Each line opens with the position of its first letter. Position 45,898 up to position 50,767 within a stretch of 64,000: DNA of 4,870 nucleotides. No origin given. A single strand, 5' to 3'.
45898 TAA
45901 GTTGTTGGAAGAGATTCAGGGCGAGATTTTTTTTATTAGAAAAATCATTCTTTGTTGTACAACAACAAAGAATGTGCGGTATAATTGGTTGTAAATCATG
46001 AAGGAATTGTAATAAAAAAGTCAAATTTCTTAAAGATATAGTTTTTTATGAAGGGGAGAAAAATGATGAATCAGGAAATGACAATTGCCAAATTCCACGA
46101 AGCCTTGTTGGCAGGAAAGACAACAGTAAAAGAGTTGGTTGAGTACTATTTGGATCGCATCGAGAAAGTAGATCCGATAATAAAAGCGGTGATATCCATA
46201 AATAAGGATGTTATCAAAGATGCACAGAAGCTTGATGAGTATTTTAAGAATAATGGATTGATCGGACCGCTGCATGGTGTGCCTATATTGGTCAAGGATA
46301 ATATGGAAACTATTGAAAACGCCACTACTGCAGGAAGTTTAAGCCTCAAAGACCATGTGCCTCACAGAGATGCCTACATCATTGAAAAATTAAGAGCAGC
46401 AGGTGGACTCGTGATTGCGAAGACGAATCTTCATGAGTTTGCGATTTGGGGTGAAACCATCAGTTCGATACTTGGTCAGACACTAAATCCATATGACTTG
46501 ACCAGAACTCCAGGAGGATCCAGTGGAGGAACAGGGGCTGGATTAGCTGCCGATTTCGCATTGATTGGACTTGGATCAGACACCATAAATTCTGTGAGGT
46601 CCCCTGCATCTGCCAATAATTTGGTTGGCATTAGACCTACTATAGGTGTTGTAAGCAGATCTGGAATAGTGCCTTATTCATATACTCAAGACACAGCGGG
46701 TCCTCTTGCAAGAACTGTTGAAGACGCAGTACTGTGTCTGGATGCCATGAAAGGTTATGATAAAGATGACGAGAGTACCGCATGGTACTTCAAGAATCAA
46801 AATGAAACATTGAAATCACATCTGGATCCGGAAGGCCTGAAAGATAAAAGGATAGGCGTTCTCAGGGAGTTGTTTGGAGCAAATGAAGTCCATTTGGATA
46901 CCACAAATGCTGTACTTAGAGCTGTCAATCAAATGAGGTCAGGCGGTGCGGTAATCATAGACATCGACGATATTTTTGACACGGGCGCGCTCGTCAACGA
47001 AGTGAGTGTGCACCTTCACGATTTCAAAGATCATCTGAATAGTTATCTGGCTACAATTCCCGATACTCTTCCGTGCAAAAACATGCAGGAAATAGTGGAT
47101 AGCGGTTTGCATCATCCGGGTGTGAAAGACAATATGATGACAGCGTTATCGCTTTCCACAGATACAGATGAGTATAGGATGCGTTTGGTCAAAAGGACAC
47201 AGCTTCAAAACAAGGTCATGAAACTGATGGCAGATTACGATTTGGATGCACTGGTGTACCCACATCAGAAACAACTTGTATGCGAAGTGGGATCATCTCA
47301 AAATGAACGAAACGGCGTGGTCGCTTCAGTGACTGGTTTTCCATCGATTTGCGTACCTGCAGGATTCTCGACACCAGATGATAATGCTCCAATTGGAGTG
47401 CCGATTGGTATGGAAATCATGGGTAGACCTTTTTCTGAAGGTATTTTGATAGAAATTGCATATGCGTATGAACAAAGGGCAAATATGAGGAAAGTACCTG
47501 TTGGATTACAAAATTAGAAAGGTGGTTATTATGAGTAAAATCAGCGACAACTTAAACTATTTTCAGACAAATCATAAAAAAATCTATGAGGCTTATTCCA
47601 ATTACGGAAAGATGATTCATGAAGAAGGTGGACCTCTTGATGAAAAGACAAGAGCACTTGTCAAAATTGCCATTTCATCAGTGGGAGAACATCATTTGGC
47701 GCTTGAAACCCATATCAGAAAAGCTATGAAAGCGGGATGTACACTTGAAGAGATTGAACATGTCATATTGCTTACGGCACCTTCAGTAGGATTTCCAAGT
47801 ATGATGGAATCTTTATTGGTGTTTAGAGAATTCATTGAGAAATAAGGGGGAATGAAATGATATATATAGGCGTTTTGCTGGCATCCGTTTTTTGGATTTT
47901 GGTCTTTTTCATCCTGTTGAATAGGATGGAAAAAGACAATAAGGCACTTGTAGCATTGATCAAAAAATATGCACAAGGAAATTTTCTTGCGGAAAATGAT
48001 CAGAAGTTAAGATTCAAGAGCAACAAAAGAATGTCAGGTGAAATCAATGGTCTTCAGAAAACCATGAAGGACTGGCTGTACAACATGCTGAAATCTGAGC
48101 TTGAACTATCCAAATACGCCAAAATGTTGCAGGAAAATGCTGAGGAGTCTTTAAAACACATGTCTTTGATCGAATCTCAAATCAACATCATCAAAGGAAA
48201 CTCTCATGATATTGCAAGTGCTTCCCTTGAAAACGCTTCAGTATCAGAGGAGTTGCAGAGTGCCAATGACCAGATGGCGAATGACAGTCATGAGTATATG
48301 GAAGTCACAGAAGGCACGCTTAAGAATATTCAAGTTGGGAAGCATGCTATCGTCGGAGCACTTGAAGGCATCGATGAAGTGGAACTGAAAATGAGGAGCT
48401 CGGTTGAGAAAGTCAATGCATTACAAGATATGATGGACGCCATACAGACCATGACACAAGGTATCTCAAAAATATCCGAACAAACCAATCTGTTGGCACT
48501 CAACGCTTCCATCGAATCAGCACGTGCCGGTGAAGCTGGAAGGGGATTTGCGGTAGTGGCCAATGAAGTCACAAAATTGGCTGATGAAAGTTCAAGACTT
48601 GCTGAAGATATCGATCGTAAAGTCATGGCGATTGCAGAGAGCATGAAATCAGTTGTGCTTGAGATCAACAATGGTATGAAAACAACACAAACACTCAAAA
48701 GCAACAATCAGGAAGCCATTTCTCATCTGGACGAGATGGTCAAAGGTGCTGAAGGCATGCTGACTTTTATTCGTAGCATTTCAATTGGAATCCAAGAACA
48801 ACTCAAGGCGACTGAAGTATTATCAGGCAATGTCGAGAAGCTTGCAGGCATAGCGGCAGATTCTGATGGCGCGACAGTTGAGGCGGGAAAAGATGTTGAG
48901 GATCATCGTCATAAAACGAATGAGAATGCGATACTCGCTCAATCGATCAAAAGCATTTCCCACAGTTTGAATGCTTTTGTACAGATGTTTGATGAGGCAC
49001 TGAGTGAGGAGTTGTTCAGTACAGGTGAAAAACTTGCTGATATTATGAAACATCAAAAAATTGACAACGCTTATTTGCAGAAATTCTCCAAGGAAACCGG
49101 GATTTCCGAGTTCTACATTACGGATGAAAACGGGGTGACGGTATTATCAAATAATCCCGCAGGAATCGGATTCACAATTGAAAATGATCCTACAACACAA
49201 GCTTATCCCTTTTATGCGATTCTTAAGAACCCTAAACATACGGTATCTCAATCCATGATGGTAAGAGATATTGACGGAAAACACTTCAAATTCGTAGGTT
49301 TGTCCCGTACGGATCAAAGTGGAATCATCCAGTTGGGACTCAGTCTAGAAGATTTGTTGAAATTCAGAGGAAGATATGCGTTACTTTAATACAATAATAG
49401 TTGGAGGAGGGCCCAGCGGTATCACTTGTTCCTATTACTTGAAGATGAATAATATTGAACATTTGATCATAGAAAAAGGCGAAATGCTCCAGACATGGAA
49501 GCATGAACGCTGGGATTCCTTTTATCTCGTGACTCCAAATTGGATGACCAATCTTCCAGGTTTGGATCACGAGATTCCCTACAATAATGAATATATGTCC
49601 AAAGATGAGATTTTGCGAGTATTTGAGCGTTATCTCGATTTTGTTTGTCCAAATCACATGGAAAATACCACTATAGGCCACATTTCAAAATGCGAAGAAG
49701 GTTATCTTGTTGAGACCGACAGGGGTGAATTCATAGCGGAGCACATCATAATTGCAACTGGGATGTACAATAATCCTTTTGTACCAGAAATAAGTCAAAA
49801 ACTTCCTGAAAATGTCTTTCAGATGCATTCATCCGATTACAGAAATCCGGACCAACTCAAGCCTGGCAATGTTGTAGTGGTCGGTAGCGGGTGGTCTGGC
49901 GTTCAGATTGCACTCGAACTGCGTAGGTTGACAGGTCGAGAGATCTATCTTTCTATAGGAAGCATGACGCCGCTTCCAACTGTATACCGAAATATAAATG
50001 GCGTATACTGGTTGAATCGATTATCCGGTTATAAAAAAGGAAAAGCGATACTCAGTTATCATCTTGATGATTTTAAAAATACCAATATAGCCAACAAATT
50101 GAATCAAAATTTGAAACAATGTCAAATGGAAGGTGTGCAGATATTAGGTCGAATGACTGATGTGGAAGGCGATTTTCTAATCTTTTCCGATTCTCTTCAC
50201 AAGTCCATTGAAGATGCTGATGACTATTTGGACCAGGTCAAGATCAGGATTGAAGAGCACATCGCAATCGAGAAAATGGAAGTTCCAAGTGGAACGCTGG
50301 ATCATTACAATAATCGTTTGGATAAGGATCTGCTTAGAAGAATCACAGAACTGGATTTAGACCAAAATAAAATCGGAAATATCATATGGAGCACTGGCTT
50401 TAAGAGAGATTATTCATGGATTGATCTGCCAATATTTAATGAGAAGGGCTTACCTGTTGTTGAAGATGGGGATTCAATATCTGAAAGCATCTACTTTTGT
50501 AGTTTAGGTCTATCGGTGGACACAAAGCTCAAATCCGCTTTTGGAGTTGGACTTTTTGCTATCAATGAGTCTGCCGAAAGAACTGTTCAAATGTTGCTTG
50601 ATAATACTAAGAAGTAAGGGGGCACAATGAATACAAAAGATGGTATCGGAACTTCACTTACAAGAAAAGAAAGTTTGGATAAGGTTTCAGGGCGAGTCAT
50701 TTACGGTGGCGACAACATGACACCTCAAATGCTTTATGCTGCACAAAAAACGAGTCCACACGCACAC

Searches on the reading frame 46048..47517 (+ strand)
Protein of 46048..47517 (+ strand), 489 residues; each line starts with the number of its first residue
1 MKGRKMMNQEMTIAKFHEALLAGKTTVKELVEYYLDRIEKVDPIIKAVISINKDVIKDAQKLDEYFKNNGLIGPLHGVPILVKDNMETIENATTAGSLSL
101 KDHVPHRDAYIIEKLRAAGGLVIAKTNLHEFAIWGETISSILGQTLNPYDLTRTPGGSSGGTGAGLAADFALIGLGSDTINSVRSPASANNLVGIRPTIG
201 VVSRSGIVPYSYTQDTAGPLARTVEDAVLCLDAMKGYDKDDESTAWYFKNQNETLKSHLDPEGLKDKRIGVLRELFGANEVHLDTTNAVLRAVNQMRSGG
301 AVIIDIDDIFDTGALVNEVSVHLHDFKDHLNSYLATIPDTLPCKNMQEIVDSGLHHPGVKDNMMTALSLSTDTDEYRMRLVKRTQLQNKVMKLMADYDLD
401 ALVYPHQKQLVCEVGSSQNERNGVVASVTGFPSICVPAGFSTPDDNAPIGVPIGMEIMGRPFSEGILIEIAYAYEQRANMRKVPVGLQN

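Call 10: search_protein_families(library=pfam, proteins=[window:46048-47517:+], max_evalue=0.00001)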
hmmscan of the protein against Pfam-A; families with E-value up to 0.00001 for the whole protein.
window:46048-47517:+ (489 aa): 1 family
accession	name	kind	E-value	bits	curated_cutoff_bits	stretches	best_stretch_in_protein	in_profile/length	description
PF01425.27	Amidase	-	2.4e-97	327.3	27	1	29-465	1-442/445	Amidase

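Call 32: search_protein_families(library=ncbifam, proteins=[window:46048-47517:+], max_evalue=0.00001)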
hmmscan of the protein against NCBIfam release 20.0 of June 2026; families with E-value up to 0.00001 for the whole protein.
window:46048-47517:+ (489 aa): 26 families (the best 25 are shown)
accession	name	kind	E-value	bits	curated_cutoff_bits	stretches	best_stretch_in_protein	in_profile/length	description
NF006006.0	PRK08137.1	equivalog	3.1e-115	386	534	1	5-484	28-517/529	amidase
NF005300.0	PRK06828.1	subfamily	1.1e-105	353.8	494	1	5-484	7-488/491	amidase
NF005688.0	PRK07488.1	equivalog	1.3e-77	261.7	532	1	4-479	4-467/474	indoleacetamide hydrolase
TIGR00132.1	gatA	equivalog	2e-73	247.8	481.1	1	18-307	3-285/466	Asp-tRNA(Asn)/Glu-tRNA(Gln) amidotransferase subunit GatA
NF005219.0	PRK06707.1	equivalog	3.5e-73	246.8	498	1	10-484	70-534/536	amidase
NF005686.0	PRK07486.1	subfamily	4.9e-63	213.5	465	1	10-318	13-320/486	amidase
NF005687.0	PRK07487.1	subfamily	2e-58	198.3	428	1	19-480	16-458/468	amidase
NF006631.0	PRK09201.1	equivalog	1e-57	196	461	1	8-297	4-290/466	AtzE family amidohydrolase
NF008874.0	PRK11910.1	equivalog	2.8e-56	191.2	680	1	13-485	167-613/615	amidase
NF004816.0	PRK06170.1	equivalog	1.9e-55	188.4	503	1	11-484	12-488/493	amidase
NF004815.0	PRK06169.1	equivalog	1e-53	182.6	506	1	9-481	8-462/471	amidase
NF004717.0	PRK06061.1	equivalog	4.1e-52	177.5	498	1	5-251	11-256/483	amidase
NF005450.0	PRK07042.1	equivalog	7.6e-52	176.3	458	1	10-482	6-457/464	amidase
TIGR02715.1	amido_AtzE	subfamily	9.7e-52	176.4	425.75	1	13-304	2-290/452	AtzE family amidohydrolase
NF005565.0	PRK07235.1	subfamily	1.4e-49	169.1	545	1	73-306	86-316/506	amidase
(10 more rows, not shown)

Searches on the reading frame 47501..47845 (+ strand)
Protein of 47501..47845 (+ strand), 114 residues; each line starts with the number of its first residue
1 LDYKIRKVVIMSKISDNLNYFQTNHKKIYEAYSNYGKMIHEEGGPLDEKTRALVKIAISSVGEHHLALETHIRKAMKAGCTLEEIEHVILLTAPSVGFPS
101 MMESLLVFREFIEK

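Call 10: search_protein_families(library=pfam, proteins=[window:47501-47845:+], max_evalue=0.00001)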
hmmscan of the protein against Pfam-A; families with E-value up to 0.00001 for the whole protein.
window:47501-47845:+ (114 aa): 1 family
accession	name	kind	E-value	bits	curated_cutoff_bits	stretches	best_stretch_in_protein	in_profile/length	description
PF02627.25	CMD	-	9.3e-15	54.8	23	1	28-110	3-84/84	Carboxymuconolactone decarboxylase family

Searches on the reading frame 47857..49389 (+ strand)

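Call 10: search_protein_families(library=pfam, proteins=[window:47857-49389:+], max_evalue=0.00001)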
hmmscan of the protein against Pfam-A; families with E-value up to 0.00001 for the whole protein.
window:47857-49389:+ (510 aa): 1 family
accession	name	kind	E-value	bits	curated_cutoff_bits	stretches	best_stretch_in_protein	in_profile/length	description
PF00015.26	MCPsignal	-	2.1e-31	109.5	34.6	1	176-331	15-170/172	Methyl-accepting chemotaxis protein (MCP) signalling domain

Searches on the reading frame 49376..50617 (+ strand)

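Call 10: search_protein_families(library=pfam, proteins=[window:49376-50617:+], max_evalue=0.00001)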
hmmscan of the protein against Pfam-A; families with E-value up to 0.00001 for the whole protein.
window:49376-50617:+ (413 aa): 7 families
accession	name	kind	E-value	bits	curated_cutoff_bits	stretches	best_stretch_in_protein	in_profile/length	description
PF13738.12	Pyr_redox_3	-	2.5e-28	99.6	30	1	7-192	1-192/305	Pyridine nucleotide-disulphide oxidoreductase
PF07992.20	Pyr_redox_2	-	1.1e-14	55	26.1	1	5-270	2-233/291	Pyridine nucleotide-disulphide oxidoreductase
PF13434.12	Lys_Orn_oxgnase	-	4.4e-09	36.4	21.3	1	98-184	116-209/339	L-lysine 6-monooxygenase/L-ornithine 5-monooxygenase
PF13450.12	NAD_binding_8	-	1.8e-07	31.7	21.9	0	8-36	1-29/68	NAD(P)-binding Rossmann-like domain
PF01266.30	DAO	-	1.7e-06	28.3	27.9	0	7-39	3-35/353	FAD dependent oxidoreductase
PF03486.20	HI0933_like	-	4.8e-06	26.6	50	0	5-37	2-34/244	HI0933-like protein Rossmann domain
PF00743.25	FMO-like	-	9.4e-06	24.8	22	0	120-194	138-213/532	Flavin-binding monooxygenase-like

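Call 32: search_protein_families(library=ncbifam, proteins=[window:49376-50617:+], max_evalue=0.00001)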
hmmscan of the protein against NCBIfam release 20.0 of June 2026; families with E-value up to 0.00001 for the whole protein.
window:49376-50617:+ (413 aa): 5 families
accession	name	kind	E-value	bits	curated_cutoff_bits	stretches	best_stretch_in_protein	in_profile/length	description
TIGR04046.1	MSMEG_0569_nitr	hypoth_equivalog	1.3e-89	301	498.35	1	6-377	3-375/400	MSMEG_0569 family flavin-dependent oxidoreductase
NF040505.1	ArsO_flavin_mono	equivalog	8.9e-33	114.1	425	1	5-185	2-182/346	ArsO family NAD(P)H-dependent flavin-containing monooxygenase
TIGR04018.1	Bthiol_YpdA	hypoth_equivalog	2.3e-17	62.8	339.9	1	6-185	2-174/316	YpdA family putative bacillithiol disulfide reductase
TIGR01292.1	TRX_reduct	equivalog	2.5e-09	36.4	343.45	1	5-133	2-113/300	thioredoxin-disulfide reductase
TIGR00275.1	TIGR00275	subfamily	2.7e-06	26.5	183.8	0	6-36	1-31/401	aminoacetone oxidase family FAD-binding enzyme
